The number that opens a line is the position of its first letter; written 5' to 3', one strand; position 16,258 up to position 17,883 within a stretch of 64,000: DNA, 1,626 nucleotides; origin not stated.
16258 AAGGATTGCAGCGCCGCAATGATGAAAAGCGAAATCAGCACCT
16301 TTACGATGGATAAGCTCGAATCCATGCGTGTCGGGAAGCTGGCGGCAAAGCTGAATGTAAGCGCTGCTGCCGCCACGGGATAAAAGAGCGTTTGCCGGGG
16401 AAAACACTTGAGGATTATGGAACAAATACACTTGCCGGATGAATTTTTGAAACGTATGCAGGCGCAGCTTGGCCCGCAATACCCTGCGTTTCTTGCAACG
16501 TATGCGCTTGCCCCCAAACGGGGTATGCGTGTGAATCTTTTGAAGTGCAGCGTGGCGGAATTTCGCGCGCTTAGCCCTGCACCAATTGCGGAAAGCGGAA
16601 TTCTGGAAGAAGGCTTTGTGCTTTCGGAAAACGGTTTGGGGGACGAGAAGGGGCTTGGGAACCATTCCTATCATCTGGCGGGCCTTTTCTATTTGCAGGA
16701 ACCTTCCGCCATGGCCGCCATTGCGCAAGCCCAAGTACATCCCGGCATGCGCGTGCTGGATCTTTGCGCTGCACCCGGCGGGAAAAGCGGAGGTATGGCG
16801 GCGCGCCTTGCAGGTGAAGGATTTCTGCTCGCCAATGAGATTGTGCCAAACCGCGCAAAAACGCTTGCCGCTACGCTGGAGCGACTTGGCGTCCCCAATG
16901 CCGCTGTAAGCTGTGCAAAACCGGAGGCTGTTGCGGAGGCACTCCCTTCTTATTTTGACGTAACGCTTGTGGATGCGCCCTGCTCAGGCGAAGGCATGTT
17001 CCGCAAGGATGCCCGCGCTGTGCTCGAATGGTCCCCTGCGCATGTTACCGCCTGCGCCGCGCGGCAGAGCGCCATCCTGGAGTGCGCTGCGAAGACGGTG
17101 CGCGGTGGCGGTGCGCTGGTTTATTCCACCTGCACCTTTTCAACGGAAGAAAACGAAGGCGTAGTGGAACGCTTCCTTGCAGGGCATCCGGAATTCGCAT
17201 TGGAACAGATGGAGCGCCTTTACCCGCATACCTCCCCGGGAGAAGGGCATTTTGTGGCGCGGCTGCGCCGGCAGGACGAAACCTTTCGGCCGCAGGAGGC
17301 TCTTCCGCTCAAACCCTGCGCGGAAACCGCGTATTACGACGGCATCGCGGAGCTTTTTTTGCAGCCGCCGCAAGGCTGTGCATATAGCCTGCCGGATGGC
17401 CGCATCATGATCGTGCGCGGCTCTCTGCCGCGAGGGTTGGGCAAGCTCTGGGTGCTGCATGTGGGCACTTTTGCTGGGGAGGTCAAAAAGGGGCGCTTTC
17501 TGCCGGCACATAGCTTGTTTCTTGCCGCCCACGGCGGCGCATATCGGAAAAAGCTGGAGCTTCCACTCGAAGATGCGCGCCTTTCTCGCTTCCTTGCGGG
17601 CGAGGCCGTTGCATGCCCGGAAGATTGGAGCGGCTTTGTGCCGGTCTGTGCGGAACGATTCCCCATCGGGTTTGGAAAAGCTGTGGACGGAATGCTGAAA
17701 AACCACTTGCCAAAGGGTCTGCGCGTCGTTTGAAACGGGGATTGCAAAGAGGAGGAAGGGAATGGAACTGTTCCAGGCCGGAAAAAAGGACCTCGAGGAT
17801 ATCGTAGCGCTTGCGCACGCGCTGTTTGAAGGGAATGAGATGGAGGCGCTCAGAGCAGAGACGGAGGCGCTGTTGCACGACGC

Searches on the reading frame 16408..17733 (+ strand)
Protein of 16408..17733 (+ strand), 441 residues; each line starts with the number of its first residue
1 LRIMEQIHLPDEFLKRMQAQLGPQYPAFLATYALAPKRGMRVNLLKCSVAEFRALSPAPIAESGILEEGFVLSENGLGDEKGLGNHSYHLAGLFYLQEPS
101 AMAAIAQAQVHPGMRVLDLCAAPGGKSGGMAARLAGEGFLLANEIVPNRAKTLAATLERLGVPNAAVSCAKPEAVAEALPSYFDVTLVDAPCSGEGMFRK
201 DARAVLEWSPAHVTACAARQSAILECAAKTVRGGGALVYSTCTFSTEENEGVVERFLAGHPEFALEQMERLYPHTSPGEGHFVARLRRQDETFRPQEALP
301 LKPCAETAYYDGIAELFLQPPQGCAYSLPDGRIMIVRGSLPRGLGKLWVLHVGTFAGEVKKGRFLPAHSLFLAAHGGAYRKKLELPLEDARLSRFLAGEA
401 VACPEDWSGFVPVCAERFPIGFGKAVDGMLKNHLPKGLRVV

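Call 6: search_protein_families(library=ncbifam, proteins=[window:16408-17733:+])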
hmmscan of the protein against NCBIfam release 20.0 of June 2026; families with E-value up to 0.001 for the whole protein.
window:16408-17733:+ (441 aa): 10 families
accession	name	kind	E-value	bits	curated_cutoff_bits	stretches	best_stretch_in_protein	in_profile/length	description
NF041567.1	mtaseRsmF_Thermus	equivalog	1.6e-88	297.2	690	2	17-267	1-246/443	16S rRNA (cytosine(1407)-C(5))-methyltransferase RsmF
NF008898.0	PRK11933.1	equivalog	2.6e-62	210.9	588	1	5-438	4-469/480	16S rRNA (cytosine(1407)-C(5))-methyltransferase RsmF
TIGR00446.1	nop2p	subfamily_domain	3.8e-52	177.2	210.45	1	40-257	1-215/264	NOL1/NOP2/sun family putative RNA methylase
NF011494.0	PRK14902.1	equivalog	3.7e-47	161.1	319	1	9-272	149-410/444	16S rRNA (cytosine(967)-C(5))-methyltransferase RsmB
NF011493.0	PRK14901.1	equivalog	9e-43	146.7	540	1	5-289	147-446/447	16S rRNA (cytosine(967)-C(5))-methyltransferase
TIGR00563.1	rsmB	equivalog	1.3e-36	126.7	269.05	1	4-287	139-434/437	16S rRNA (cytosine(967)-C(5))-methyltransferase RsmB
NF008149.0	PRK10901.1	equivalog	7.1e-34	117.5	375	1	7-289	148-433/434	16S rRNA (cytosine(967)-C(5))-methyltransferase RsmB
NF040814.1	tRNA_cyt_mtase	equivalog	2.4e-31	108.9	550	1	38-257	35-249/305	tRNA (cytosine(49)-C(5))-methyltransferase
NF011495.0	PRK14903.1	equivalog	2e-23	82.9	503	1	97-260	222-385/431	16S rRNA (cytosine(967)-C(5))-methyltransferase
TIGR00438.1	rrmJ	equivalog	0.00089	18.8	300.15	0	110-147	30-67/188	23S rRNA (uridine(2552)-2'-O)-methyltransferase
